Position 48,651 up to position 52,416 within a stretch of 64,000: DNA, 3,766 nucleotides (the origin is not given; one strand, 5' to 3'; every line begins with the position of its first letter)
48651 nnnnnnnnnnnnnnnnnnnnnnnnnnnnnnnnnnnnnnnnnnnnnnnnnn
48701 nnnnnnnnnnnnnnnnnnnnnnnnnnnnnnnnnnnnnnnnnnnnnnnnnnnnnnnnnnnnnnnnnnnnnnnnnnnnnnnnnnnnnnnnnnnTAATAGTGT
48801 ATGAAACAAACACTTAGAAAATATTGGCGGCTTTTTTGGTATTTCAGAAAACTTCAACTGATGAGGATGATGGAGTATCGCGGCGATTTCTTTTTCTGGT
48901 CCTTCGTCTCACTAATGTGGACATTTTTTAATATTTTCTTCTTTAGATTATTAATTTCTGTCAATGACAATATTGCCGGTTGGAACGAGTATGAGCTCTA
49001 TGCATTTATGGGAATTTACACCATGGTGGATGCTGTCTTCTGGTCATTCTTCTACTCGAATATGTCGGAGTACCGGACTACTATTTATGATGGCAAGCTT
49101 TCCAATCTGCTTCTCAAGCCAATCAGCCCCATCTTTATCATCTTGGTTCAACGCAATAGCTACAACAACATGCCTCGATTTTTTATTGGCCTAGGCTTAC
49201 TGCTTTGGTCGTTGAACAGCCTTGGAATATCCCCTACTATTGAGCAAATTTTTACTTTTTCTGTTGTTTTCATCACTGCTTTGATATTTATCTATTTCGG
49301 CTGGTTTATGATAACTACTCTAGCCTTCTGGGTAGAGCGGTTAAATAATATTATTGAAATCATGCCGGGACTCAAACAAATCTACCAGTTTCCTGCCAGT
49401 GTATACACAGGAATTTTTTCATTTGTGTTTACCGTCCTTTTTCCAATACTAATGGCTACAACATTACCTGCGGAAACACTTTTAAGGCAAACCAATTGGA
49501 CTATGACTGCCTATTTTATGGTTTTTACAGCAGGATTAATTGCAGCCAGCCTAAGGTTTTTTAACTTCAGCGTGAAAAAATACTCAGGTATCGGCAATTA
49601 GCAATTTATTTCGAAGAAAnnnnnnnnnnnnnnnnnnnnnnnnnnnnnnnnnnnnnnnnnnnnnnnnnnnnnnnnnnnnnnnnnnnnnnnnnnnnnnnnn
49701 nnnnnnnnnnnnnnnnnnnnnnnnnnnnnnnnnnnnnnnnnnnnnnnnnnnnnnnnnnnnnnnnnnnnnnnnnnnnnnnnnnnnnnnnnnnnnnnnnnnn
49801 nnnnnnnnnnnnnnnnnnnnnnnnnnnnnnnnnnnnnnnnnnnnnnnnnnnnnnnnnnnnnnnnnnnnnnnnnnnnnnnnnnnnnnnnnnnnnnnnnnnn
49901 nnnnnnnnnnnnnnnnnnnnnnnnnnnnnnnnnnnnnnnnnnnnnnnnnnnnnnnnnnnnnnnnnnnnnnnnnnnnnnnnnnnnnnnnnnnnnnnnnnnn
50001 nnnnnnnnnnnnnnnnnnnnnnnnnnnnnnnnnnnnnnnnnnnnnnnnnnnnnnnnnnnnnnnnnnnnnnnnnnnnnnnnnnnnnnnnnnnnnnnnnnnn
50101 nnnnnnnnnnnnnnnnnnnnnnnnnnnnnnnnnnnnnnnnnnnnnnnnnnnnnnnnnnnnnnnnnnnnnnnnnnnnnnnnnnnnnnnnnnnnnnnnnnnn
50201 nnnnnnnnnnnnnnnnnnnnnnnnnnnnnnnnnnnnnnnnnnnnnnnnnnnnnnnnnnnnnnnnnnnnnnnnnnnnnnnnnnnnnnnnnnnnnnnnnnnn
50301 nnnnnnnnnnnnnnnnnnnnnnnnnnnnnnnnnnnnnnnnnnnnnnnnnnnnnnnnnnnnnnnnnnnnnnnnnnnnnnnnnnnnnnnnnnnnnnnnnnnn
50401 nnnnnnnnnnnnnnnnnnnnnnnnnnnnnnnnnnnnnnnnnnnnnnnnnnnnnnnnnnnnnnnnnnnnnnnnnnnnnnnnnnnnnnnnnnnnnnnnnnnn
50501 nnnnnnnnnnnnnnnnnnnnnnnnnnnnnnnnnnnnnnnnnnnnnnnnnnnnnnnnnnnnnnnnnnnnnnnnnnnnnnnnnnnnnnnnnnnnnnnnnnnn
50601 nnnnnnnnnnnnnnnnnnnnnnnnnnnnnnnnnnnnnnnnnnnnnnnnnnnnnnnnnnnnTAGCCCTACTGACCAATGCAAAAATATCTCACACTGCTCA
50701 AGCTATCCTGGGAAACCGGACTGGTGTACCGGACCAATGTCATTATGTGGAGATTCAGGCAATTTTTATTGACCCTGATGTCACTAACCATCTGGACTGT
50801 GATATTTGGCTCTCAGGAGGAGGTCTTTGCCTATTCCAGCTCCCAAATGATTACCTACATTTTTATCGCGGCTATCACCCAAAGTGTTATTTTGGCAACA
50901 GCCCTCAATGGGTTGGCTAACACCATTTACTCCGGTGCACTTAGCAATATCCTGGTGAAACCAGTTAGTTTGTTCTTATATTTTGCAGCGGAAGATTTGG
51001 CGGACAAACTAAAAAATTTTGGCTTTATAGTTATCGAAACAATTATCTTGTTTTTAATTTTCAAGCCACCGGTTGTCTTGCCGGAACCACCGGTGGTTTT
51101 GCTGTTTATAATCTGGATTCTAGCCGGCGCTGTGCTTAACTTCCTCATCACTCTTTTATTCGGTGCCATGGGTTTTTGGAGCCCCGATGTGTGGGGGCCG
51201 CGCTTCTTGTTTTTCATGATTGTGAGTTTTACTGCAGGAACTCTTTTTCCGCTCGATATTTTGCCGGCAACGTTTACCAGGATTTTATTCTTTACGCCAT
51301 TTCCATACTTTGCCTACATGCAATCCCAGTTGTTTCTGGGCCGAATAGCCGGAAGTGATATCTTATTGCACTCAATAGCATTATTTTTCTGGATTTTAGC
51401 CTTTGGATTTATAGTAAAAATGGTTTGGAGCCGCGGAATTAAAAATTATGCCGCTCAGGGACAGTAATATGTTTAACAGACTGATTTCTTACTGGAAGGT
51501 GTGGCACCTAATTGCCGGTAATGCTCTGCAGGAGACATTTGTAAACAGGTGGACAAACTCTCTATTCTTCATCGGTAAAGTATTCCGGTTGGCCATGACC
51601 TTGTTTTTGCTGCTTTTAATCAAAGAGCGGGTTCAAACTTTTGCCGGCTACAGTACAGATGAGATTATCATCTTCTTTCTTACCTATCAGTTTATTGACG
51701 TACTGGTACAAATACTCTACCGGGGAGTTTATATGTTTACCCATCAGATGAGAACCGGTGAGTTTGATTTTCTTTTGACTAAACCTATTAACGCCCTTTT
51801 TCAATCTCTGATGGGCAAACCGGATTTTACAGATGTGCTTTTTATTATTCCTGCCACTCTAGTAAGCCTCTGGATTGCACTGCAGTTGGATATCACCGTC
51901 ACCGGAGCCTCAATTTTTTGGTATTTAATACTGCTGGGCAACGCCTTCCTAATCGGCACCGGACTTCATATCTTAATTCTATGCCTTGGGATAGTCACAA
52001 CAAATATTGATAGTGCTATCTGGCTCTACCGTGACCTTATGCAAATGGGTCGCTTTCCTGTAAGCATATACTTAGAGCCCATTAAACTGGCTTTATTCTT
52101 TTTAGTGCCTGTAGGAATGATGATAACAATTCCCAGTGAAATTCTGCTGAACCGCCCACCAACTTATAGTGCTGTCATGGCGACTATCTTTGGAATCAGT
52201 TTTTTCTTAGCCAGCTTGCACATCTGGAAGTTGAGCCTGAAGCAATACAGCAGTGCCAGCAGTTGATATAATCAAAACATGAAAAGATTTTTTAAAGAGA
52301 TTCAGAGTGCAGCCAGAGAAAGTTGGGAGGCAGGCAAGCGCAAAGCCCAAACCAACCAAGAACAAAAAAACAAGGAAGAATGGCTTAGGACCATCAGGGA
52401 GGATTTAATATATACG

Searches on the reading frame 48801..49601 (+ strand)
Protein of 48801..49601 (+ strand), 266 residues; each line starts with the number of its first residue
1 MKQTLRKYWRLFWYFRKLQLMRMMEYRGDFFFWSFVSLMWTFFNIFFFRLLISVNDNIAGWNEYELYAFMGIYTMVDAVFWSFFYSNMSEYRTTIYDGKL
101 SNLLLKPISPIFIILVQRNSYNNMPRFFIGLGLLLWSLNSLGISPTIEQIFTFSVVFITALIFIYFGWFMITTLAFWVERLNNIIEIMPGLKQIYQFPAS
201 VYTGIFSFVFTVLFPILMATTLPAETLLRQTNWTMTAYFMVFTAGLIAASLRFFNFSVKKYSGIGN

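Call 18: search_protein_families(library=pfam, proteins=[window:48801-49601:+], max_evalue=0.001)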
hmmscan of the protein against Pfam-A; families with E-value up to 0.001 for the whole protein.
window:48801-49601:+ (266 aa): 1 family
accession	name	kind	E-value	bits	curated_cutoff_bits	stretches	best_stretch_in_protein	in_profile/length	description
PF06182.17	ABC2_membrane_6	-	3.1e-39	135.6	22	1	38-265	1-229/229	ABC-2 family transporter protein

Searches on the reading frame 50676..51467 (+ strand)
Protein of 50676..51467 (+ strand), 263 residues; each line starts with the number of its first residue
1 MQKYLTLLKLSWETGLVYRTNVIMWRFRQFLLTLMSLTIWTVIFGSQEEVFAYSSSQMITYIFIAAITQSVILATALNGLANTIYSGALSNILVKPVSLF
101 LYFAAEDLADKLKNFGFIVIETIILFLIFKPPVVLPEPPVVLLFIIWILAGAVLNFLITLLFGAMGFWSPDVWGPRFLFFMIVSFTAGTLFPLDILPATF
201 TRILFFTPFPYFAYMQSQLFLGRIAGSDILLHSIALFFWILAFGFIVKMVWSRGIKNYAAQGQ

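Call 82: search_protein_families(library=pfam, proteins=[window:50676-51467:+], max_evalue=0.001)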
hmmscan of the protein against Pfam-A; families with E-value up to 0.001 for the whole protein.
window:50676-51467:+ (263 aa): 1 family
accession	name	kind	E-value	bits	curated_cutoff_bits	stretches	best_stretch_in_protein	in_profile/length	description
PF06182.17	ABC2_membrane_6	-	1.8e-18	67.7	22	1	30-262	1-229/229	ABC-2 family transporter protein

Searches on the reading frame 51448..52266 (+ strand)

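Call 82: search_protein_families(library=pfam, proteins=[window:51448-52266:+], max_evalue=0.001)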
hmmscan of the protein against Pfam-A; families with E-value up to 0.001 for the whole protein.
window:51448-52266:+ (272 aa): 1 family
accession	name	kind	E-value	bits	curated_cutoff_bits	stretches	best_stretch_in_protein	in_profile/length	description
PF06182.17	ABC2_membrane_6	-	1.8e-35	123.2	22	1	48-271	4-229/229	ABC-2 family transporter protein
